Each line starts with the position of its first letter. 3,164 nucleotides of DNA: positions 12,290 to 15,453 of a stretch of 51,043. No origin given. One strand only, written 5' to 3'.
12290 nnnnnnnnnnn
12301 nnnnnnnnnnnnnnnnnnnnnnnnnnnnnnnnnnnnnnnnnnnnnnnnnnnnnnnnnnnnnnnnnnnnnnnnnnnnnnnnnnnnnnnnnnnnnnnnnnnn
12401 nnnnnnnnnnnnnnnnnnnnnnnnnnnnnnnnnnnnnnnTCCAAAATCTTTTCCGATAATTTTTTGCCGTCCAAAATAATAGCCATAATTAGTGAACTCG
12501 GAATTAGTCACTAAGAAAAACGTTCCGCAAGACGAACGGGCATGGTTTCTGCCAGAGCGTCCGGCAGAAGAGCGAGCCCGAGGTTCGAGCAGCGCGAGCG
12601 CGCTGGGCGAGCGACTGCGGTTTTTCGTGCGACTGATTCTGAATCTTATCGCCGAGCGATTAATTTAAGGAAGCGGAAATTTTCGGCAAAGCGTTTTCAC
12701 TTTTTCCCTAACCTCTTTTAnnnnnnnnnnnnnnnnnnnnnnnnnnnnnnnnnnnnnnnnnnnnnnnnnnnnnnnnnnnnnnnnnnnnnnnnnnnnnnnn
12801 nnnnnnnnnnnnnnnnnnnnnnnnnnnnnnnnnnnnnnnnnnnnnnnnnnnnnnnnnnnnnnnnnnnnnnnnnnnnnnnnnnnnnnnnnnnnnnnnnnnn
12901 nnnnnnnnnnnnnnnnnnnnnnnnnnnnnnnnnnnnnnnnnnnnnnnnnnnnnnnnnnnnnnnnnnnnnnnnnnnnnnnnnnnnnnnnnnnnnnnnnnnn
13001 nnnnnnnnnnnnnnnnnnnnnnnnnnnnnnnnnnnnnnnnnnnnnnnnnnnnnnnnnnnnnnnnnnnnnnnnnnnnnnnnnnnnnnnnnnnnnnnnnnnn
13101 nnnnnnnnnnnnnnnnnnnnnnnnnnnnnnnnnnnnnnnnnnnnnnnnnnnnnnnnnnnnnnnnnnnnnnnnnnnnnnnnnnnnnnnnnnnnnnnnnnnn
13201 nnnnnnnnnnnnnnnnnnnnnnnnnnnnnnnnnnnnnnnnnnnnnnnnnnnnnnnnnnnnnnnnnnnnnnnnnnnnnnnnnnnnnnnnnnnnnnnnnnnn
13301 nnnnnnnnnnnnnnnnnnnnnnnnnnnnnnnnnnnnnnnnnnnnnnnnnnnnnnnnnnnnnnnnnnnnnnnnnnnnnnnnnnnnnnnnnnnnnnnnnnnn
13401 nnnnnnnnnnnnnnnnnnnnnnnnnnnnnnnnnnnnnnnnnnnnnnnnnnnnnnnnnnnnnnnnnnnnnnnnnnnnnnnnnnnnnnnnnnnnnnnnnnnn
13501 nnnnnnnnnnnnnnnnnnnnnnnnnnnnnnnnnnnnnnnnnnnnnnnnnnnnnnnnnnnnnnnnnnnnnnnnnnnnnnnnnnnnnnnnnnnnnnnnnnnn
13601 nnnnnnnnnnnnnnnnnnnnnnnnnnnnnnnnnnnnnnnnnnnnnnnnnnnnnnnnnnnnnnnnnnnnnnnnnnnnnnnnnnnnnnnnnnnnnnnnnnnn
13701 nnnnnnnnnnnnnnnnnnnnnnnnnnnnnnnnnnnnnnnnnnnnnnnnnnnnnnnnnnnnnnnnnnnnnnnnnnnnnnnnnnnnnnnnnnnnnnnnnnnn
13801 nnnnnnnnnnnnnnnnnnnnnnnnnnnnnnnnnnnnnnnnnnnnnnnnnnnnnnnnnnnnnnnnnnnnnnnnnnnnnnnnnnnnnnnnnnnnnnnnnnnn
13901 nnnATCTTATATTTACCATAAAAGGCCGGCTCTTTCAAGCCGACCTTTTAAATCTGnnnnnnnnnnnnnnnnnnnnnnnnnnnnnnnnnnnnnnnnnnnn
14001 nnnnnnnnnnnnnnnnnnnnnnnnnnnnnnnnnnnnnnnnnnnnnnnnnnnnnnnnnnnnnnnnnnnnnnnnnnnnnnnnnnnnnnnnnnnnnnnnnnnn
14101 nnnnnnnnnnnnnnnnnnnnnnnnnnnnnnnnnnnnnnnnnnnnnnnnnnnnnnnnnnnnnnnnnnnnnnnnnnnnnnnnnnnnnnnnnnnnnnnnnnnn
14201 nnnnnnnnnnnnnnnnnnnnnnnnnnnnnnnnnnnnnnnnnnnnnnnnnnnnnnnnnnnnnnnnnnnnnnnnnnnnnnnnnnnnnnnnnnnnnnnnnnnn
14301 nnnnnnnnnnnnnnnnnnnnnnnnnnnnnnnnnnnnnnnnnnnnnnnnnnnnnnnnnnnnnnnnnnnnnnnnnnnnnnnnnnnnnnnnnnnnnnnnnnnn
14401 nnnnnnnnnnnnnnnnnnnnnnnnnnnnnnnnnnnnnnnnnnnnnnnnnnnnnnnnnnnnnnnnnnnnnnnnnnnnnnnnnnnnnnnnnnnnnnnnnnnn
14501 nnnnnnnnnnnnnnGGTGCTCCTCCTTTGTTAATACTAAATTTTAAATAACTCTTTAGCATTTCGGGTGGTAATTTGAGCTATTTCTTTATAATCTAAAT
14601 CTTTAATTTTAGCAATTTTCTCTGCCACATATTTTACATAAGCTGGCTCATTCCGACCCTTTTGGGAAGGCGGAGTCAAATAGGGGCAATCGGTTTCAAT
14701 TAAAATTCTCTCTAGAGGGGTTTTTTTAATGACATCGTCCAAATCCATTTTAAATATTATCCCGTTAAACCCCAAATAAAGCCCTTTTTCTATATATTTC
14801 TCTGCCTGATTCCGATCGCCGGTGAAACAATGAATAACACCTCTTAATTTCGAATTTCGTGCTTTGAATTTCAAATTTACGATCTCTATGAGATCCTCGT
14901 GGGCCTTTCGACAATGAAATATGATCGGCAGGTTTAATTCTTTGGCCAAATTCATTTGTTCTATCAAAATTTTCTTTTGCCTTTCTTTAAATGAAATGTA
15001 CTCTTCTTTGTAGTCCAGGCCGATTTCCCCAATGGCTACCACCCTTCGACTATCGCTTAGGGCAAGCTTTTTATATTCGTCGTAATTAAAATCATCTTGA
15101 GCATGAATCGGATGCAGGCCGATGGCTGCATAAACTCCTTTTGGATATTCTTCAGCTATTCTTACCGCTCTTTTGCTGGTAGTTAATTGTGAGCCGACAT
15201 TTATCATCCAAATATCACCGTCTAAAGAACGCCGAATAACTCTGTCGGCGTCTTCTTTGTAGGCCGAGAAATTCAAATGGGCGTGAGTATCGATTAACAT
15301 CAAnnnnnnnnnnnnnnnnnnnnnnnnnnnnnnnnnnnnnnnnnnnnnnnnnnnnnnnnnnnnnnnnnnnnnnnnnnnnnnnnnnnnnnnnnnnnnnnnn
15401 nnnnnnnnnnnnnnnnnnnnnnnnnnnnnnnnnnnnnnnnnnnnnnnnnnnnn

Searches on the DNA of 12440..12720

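Call 80: search_rna_families(source=window, start=12440, end=12720, threshold=evalue, max_evalue=1)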
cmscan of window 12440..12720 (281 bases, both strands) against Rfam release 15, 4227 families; matches with E-value up to 1: 0.
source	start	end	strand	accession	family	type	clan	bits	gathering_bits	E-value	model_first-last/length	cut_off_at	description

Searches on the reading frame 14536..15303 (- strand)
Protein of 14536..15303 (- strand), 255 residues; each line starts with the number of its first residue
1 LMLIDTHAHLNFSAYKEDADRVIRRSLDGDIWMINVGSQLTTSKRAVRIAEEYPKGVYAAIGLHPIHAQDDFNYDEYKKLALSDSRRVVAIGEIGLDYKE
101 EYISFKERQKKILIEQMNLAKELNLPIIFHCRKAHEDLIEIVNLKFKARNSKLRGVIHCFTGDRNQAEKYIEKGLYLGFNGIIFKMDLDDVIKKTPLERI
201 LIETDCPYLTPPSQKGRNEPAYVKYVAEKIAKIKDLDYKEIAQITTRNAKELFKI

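Call 17: search_protein_families(library=pfam, proteins=[window:14536-15303:-])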
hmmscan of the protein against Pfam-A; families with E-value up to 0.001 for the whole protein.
window:14536-15303:- (255 aa): 1 family
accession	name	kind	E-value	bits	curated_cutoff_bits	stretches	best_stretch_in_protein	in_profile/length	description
PF01026.27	TatD_DNase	-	3.6e-79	266.2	27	1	4-254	1-253/253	TatD related DNase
